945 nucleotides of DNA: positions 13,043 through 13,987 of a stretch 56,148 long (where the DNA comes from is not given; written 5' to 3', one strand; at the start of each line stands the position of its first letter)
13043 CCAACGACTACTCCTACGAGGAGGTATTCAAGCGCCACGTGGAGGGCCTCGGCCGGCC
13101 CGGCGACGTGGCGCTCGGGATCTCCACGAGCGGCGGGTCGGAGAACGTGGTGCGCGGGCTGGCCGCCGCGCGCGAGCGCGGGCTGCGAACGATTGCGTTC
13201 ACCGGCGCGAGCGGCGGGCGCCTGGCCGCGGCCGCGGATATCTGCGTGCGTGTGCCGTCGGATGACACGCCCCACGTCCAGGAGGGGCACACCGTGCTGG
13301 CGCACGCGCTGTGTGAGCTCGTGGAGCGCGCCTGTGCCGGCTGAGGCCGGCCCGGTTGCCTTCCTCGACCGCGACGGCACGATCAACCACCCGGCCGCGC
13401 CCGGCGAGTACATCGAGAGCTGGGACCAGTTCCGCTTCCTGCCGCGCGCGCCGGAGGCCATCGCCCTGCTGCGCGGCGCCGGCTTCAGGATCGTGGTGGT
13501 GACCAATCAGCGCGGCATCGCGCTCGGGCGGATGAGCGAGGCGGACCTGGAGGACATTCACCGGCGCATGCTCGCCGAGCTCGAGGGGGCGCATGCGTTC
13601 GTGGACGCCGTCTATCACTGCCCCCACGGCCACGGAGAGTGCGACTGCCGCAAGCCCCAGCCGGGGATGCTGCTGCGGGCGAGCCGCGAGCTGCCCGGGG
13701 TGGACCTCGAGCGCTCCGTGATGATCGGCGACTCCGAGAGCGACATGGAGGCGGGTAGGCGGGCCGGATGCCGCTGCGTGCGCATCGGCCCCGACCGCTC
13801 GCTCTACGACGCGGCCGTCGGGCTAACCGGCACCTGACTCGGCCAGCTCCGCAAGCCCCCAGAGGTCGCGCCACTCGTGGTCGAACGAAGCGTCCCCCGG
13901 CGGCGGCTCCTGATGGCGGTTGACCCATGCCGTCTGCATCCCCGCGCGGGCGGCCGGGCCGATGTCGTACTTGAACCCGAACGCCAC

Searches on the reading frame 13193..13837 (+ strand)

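Call 96: search_protein_families(library=pfam, proteins=[window:13193-13837:+], max_evalue=0.001)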
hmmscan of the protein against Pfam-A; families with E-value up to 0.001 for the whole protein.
window:13193-13837:+ (214 aa): 6 families
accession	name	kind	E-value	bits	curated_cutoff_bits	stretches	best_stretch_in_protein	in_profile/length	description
PF00702.32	Hydrolase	-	2.4e-12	48.1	26.4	1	50-192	67-191/191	haloacid dehalogenase-like hydrolase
PF13242.12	Hydrolase_like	-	2.7e-12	46.9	22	1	152-196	2-46/75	HAD-hyrolase-like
PF13419.12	HAD_2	-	8.2e-09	36.3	23.8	1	147-197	128-177/178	Haloacid dehalogenase-like hydrolase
PF08645.17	PNK3P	-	7.4e-08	32.7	22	1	55-182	2-127/161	Polynucleotide kinase 3 phosphatase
PF12710.13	HAD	-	6.1e-06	27.2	27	1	75-188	78-188/189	haloacid dehalogenase-like hydrolase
PF07364.17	DUF1485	-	0.00023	21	22.8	1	90-171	50-130/290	Metallopeptidase family M81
